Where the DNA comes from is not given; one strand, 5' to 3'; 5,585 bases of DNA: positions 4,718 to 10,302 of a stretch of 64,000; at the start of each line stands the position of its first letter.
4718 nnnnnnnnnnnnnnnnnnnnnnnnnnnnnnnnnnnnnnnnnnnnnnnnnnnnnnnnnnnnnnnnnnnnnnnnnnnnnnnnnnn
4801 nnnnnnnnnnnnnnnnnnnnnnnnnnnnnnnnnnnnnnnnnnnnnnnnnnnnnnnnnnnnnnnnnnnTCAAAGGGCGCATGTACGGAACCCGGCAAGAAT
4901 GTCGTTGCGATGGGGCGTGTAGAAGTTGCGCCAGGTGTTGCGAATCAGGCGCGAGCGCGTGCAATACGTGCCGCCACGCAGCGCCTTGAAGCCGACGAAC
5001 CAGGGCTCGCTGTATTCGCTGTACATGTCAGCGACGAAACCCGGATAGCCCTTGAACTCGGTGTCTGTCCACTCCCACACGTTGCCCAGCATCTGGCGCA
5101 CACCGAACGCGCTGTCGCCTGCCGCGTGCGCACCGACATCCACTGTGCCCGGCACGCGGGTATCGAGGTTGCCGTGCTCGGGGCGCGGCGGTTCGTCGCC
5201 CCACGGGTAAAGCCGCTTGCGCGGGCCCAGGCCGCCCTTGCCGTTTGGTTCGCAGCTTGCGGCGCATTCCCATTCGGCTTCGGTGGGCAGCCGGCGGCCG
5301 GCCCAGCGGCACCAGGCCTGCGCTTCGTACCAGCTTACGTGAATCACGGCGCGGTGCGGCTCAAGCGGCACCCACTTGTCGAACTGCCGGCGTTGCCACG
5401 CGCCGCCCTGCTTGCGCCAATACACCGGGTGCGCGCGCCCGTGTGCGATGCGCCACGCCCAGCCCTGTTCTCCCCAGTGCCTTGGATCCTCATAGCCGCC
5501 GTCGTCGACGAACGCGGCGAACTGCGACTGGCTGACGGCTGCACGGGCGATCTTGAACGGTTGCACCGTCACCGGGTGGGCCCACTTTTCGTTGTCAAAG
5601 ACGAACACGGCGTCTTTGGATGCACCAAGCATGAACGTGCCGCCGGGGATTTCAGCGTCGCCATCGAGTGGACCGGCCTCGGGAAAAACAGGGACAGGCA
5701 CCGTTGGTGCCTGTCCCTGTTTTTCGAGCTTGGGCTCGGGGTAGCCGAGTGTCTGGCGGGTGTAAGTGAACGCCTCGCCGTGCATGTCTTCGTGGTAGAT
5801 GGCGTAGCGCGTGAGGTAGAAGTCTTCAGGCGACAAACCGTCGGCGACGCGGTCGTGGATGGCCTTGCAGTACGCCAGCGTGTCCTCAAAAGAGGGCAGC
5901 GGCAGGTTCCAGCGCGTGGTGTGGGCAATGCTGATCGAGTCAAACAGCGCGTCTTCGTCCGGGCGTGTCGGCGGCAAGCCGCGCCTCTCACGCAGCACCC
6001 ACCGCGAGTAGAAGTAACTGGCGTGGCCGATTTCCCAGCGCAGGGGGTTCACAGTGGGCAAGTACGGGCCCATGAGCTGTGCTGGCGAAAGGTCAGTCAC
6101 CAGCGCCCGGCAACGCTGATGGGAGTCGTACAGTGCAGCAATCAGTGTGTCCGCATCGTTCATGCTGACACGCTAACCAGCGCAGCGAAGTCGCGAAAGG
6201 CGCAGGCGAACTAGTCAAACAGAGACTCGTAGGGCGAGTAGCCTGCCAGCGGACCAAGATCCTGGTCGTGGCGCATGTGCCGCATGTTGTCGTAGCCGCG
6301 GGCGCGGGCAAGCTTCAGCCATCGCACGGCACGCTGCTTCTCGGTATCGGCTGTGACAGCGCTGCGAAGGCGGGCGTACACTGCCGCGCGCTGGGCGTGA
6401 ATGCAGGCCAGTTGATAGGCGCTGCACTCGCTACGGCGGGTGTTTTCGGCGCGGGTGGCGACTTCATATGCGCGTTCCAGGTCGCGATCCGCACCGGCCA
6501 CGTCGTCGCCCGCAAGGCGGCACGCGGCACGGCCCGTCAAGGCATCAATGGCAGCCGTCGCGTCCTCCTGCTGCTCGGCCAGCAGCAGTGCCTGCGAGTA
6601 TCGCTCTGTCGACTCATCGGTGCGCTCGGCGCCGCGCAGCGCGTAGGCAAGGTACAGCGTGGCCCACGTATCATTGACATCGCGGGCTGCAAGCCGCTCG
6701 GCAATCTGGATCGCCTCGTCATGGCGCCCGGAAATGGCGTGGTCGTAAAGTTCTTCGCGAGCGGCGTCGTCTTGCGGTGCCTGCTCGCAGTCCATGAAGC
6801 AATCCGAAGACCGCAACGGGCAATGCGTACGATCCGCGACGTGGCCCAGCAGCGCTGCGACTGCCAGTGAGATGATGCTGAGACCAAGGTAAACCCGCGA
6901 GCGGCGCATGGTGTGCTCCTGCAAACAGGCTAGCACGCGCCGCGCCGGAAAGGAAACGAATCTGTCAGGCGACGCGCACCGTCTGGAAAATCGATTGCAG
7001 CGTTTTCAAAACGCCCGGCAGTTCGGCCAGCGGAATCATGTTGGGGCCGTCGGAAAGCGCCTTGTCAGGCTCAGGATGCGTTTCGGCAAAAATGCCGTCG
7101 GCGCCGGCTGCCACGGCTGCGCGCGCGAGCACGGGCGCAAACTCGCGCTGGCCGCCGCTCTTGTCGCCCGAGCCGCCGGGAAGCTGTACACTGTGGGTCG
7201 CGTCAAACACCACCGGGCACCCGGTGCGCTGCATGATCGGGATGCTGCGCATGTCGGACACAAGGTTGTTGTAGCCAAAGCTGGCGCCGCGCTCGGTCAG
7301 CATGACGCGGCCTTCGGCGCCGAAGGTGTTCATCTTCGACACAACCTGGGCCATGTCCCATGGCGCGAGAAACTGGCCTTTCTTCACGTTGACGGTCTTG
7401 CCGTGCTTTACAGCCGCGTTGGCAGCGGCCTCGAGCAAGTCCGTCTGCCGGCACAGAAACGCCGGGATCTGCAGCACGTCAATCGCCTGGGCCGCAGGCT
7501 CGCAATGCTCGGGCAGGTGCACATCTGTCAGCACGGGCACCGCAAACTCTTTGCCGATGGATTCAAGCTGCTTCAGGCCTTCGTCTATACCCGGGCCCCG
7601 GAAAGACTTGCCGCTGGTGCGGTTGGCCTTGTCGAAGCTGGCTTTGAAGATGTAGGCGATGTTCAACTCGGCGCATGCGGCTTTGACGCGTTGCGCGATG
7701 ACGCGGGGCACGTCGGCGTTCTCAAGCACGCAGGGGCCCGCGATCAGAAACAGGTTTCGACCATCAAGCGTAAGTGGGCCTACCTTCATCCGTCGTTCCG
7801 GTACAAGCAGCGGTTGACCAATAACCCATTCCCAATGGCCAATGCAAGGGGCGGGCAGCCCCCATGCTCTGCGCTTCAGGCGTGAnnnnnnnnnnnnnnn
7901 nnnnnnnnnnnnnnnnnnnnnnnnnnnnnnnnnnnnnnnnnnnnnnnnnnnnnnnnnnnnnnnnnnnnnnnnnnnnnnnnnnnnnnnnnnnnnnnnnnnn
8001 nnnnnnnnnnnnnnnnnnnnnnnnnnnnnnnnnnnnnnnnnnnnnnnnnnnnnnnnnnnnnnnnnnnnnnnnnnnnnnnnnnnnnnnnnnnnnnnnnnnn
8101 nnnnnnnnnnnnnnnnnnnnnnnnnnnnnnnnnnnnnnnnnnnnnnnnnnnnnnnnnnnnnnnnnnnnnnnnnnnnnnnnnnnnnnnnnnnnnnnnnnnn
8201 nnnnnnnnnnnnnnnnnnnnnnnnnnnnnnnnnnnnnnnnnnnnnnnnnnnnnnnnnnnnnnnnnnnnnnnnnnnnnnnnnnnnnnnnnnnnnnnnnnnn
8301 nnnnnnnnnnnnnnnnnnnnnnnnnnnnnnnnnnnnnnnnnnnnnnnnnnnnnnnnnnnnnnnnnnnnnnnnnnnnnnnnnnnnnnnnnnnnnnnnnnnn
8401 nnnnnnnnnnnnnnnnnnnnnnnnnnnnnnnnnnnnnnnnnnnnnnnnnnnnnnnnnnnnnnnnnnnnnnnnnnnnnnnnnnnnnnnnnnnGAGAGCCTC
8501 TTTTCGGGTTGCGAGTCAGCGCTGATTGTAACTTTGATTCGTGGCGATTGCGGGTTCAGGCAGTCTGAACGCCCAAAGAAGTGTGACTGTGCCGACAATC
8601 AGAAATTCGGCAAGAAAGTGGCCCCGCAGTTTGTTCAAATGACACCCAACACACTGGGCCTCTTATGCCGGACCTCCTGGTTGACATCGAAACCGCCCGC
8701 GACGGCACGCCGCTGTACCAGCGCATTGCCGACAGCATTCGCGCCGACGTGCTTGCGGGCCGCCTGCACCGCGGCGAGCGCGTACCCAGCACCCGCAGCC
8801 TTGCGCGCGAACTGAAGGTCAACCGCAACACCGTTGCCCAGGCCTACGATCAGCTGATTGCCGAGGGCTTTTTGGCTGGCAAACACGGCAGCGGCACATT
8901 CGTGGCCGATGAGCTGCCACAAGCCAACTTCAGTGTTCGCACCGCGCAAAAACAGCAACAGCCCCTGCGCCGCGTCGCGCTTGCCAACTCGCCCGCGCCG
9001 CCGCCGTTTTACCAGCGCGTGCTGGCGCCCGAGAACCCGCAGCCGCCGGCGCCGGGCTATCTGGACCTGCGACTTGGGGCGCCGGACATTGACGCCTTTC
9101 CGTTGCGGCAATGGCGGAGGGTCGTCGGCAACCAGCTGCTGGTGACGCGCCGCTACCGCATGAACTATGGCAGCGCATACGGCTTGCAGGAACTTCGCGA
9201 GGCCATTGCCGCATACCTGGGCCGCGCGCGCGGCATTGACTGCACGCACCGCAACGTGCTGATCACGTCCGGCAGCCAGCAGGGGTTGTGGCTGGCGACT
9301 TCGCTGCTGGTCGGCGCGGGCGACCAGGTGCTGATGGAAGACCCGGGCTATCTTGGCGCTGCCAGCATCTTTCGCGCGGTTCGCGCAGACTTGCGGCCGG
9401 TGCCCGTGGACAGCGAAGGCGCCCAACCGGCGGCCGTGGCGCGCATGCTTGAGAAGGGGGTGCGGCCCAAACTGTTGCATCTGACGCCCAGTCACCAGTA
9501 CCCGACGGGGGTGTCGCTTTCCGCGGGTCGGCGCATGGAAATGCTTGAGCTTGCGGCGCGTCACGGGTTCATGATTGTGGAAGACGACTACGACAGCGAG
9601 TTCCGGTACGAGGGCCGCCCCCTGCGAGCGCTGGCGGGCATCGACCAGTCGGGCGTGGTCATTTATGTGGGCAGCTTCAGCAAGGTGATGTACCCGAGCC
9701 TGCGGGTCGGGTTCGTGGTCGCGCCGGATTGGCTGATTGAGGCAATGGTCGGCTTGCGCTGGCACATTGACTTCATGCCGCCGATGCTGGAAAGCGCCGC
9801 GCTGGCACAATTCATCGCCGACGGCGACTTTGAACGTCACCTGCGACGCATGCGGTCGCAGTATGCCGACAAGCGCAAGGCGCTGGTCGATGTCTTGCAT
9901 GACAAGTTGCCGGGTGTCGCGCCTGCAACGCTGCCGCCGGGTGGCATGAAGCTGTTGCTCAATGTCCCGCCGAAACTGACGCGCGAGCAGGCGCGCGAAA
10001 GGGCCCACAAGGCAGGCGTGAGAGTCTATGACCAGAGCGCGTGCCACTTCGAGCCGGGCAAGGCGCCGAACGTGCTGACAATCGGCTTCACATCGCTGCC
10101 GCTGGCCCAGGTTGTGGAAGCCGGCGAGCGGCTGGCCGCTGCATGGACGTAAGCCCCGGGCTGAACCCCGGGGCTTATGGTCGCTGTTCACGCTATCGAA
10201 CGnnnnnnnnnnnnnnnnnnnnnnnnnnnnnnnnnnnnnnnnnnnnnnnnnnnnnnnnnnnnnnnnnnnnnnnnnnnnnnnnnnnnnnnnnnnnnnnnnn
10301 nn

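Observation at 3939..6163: EgtB/SenA-family synthase paired with a SenB-like GT4 glycosyltransferase: candidate selenoneine (not ergothioneine) pathway, senC absent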

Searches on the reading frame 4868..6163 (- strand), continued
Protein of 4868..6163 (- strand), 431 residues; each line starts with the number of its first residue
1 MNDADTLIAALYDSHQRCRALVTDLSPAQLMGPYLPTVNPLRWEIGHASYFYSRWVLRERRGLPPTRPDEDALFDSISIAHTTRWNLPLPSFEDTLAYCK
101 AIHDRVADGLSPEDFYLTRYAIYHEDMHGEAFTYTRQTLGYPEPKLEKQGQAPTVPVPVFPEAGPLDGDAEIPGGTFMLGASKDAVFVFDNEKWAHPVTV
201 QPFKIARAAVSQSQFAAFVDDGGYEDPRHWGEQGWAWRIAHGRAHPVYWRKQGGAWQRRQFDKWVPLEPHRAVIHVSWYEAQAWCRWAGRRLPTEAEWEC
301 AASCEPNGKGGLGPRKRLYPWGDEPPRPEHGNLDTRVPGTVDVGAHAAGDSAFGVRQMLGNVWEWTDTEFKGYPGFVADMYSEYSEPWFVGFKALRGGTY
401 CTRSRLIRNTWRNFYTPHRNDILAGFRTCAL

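Call 59: search_protein_families(library=ncbifam, proteins=[L049:8772-9908:+, L017:7659-9041:-, L027:5224-7173:+], max_evalue=0.00001)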
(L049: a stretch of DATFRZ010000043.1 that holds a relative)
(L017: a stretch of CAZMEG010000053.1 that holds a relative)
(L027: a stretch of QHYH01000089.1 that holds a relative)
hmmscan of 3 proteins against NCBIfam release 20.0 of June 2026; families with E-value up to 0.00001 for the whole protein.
L049:8772-9908:+ (379 aa): 2 families
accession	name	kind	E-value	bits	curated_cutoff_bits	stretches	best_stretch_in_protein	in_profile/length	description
NF033936.1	CuZnOut_SO0444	equivalog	2.2e-22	79.7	300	2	261-378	192-309/351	SO_0444 family Cu/Zn efflux transporter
NF040736.1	efflux_SaoE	equivalog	3.8e-19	69.1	325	1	111-375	19-291/352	efflux transporter SaoE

L017:7659-9041:- (461 aa): 52 families (the best 25 are shown)
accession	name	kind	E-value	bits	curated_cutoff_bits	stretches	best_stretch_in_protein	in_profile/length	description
TIGR03385.1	CoA_CoA_reduc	equivalog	8.8e-142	472.9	578.8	1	13-451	2-437/439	CoA-disulfide reductase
NF007123.0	PRK09564.1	equivalog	2.5e-129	431.8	458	1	14-457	4-444/444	CoA-disulfide reductase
NF010037.0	PRK13512.1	equivalog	1.3e-83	281.3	394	1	13-444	4-425/438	CoA-disulfide reductase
NF046103.1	NOXase_Strep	equivalog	2.6e-77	260.7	600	1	14-444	3-429/442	H2O-forming NADH oxidase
NF045765.1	PhenlGlyoxDHPadH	equivalog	1.2e-53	182.6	475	1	13-361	5-339/416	NADH-dependent phenylglyoxylate dehydrogenase subunit epsilon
TIGR02374.1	nitri_red_nirB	equivalog_domain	4.8e-45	154.3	578.35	1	14-356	2-331/794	nitrite reductase large subunit NirB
TIGR02053.1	MerA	equivalog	6.8e-44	150.6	454.45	1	74-435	87-436/465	mercury(II) reductase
TIGR01350.1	lipoamide_DH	equivalog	3.2e-42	144.8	408.8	1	106-433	122-435/461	dihydrolipoyl dehydrogenase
NF004943.0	PRK06292.2-1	equivalog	5.7e-40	137.4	432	1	102-434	119-437/456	dihydrolipoyl dehydrogenase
NF042949.2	3PPDioc_HcaD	equivalog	2.4e-37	128.6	450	1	11-326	2-304/386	3-phenylpropionate/cinnamic acid dioxygenase ferredoxin--NAD(+) reductase subunit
NF003437.0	PRK04965.1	equivalog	8.3e-36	123.8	392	1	16-301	8-279/378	NADH:flavorubredoxin reductase NorW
NF011565.0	PRK14989.1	subfamily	2e-32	112.1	883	1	32-354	27-334/847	nitrite reductase large subunit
NF041853.1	hythiocyan_redase_MerA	equivalog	1.9e-30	106.1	650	1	113-431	120-420/440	hypothiocyanous acid reductase MerA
NF010311.1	PRK13748.1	subfamily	3.6e-30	105.3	600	1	102-434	219-530/560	mercury(II) reductase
TIGR01424.1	gluta_reduc_2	equivalog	5e-30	104.5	606.05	1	107-423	125-420/446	glutathione-disulfide reductase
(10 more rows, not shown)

L027:5224-7173:+ (650 aa): 3 families
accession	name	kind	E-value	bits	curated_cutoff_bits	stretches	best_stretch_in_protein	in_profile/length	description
TIGR00976.1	CocE_NonD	subfamily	2.7e-143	478.9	66.3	1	105-650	2-549/550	CocE/NonD family hydrolase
NF003780.0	PRK05371.1-1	subfamily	1.1e-17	63.8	642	1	389-607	361-556/594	Xaa-Pro dipeptidyl-peptidase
NF003782.0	PRK05371.1-3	subfamily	6.3e-12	44.7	711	1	390-607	424-615/648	Xaa-Pro dipeptidyl-peptidase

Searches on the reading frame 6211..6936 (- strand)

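Call 7: search_protein_families(library=ncbifam, proteins=[window:6211-6936:-], max_evalue=0.01)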
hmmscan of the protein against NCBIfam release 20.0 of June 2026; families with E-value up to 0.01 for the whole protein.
window:6211-6936:- (241 aa): 2 families
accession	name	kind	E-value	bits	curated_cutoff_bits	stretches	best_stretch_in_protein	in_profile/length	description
NF047558.1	TPR_END_plus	domain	0.00041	20.2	32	1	199-240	14-55/56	TPR end-of-group domain-containing protein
NF040959.1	MamA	equivalog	0.0012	18.4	200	1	61-127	42-108/204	magnetosome protein MamA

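Call 8: search_protein_families(library=pfam, proteins=[window:6211-6936:-], max_evalue=0.01)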
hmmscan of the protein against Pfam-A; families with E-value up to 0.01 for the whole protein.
window:6211-6936:- (241 aa): 0 families

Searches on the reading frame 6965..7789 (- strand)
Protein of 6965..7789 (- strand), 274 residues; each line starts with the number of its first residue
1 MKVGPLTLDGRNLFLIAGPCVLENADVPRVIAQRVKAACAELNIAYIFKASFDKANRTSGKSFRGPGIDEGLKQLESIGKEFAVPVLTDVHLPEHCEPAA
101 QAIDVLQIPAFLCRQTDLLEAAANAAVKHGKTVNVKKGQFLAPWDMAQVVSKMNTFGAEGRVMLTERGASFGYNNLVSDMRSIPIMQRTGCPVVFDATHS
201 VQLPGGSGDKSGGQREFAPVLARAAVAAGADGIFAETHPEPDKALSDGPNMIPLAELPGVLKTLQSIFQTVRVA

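Call 19: search_protein_families(library=pfam, proteins=[window:6965-7789:-], max_evalue=0.001)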
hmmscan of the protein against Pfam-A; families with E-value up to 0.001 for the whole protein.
window:6965-7789:- (274 aa): 1 family
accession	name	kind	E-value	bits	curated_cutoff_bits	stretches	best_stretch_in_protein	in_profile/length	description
PF00793.26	DAHP_synth_1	-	1.1e-65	221.7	25.5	1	10-267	15-264/270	DAHP synthetase I family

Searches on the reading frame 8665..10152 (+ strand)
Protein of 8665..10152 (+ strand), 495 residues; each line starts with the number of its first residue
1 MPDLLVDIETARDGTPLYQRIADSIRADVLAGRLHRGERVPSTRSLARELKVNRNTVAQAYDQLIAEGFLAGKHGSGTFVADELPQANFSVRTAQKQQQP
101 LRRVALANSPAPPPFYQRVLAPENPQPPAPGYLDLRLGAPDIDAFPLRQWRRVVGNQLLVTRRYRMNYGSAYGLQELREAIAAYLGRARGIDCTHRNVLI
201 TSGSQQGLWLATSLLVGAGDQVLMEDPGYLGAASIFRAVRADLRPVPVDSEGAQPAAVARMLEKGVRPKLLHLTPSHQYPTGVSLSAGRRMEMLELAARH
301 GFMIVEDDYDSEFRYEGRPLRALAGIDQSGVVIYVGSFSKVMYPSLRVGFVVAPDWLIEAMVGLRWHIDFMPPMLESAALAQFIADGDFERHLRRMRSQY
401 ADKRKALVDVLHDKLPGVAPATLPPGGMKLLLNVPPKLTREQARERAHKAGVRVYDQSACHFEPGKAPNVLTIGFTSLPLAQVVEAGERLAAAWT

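Call 19: search_protein_families(library=pfam, proteins=[window:8665-10152:+], max_evalue=0.001)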
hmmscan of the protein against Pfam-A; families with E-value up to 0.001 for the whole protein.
window:8665-10152:+ (495 aa): 3 families
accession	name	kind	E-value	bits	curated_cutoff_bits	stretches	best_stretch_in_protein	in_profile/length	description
PF00155.27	Aminotran_1_2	-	2.3e-30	106.4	19.7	1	159-462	29-338/361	Aminotransferase class I and II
PF00392.27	GntR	-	4.2e-17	62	27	1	17-80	1-64/64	Bacterial regulatory proteins, gntR family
PF12897.13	Asp_aminotransf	-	1.1e-05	24.9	27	1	221-491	126-406/421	Aspartate amino-transferase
